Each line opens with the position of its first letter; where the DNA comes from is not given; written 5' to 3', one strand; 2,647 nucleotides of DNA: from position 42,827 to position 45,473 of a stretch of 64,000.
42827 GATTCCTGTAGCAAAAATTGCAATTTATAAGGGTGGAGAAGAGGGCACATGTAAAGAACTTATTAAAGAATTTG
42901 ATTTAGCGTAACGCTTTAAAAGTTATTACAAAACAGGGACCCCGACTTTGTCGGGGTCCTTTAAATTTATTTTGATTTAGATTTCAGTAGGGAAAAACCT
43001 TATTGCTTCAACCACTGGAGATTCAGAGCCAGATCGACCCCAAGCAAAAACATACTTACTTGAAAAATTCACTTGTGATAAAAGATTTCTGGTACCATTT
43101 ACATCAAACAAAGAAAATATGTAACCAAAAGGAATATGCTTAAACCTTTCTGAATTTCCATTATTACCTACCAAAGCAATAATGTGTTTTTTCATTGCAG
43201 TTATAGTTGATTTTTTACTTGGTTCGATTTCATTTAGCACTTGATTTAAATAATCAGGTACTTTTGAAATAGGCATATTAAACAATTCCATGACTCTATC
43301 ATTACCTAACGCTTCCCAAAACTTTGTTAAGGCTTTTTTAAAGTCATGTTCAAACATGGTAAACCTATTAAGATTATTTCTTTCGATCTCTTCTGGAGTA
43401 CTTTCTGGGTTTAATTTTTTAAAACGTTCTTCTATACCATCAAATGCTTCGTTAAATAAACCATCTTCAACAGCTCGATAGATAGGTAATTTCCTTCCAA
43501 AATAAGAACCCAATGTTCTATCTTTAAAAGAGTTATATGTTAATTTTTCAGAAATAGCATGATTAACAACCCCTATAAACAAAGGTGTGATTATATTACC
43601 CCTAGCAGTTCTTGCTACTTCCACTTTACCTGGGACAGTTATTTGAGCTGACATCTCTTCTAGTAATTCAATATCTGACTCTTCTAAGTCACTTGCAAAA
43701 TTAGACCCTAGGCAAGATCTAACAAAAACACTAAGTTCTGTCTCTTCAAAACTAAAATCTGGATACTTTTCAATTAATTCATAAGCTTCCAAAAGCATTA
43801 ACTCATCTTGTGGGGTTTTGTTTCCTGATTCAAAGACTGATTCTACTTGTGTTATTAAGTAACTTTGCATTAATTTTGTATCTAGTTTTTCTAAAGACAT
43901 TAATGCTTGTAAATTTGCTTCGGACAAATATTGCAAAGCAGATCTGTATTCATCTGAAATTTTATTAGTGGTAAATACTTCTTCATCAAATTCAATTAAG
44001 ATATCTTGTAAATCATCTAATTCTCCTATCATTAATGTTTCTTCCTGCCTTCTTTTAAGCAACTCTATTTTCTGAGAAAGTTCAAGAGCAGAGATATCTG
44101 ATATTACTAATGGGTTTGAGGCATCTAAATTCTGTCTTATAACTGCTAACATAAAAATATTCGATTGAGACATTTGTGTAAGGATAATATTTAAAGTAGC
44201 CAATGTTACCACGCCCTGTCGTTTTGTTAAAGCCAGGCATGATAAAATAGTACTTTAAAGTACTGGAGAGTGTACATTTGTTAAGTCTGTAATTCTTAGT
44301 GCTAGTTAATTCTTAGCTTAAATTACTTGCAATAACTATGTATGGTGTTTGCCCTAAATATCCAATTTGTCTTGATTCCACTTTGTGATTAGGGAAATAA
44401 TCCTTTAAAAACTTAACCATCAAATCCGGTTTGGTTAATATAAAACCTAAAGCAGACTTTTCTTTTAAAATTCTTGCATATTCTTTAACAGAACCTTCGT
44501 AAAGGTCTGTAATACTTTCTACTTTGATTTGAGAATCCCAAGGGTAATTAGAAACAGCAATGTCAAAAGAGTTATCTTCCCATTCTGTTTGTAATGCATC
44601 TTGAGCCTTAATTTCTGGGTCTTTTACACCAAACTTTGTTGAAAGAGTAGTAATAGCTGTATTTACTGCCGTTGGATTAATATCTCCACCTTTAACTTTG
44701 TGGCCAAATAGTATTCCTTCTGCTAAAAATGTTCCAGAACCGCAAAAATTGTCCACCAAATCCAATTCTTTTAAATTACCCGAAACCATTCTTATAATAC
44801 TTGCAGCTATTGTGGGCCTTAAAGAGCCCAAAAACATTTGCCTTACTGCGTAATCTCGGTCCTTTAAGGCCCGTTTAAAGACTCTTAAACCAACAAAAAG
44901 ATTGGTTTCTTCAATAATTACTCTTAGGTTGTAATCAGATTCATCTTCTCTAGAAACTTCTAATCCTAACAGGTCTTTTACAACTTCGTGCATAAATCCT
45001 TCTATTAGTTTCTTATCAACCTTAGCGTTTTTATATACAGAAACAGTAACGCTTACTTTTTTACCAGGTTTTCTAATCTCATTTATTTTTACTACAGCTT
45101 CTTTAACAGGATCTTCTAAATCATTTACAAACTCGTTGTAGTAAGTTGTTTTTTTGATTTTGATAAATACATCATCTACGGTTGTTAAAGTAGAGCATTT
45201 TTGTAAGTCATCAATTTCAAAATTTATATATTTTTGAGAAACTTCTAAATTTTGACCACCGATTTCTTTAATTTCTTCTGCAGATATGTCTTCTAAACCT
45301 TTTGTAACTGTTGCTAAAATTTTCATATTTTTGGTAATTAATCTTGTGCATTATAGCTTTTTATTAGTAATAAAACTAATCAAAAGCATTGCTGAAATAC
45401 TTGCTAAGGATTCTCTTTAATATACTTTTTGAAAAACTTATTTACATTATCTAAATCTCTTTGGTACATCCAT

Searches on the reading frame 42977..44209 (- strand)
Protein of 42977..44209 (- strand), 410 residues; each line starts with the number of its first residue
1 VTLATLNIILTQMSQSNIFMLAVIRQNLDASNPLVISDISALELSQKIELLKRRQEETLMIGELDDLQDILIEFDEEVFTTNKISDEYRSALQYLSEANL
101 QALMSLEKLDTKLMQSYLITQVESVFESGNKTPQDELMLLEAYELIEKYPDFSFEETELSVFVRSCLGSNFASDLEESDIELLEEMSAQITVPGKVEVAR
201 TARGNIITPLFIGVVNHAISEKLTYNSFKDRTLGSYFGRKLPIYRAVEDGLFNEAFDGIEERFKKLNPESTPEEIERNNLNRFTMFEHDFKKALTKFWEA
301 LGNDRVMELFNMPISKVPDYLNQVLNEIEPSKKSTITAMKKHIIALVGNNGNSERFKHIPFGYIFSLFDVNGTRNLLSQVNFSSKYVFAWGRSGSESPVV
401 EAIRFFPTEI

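Call 37: search_protein_families(library=pfam, proteins=[window:42977-44209:-], max_evalue=0.001)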
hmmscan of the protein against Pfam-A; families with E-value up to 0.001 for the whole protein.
window:42977-44209:- (410 aa): 1 family
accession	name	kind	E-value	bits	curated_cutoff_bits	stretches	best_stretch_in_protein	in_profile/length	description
PF21867.1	vRNAP_dom_2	-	0.00025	21.7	27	0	287-385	13-111/117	Virion DNA-directed RNA polymerase domain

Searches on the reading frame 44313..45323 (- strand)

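Call 60: search_protein_families(library=pfam, proteins=[window:44313-45323:-], max_evalue=0.01)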
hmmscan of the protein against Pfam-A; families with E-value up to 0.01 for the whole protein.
window:44313-45323:- (336 aa): 6 families
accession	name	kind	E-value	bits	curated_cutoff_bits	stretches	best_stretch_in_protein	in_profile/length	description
PF01170.24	UPF0020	-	1.6e-14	54.5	22.3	1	165-319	9-188/197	RMKL-like, methyltransferase domain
PF13847.12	Methyltransf_31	-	1.5e-07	31.7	27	1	186-289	4-104/145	Methyltransferase domain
PF08241.18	Methyltransf_11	-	5.5e-05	24.2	21.2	1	194-289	5-90/95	Methyltransferase domain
PF22020.1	RlmL_1st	-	5.9e-05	23.4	27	1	1-36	1-35/55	RlmL ferredoxin-like domain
PF05175.20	MTS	-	8.7e-05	22.7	23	1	189-322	35-166/170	Methyltransferase small domain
PF13649.12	Methyltransf_25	-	0.00014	22.9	27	1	191-261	3-73/97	Methyltransferase domain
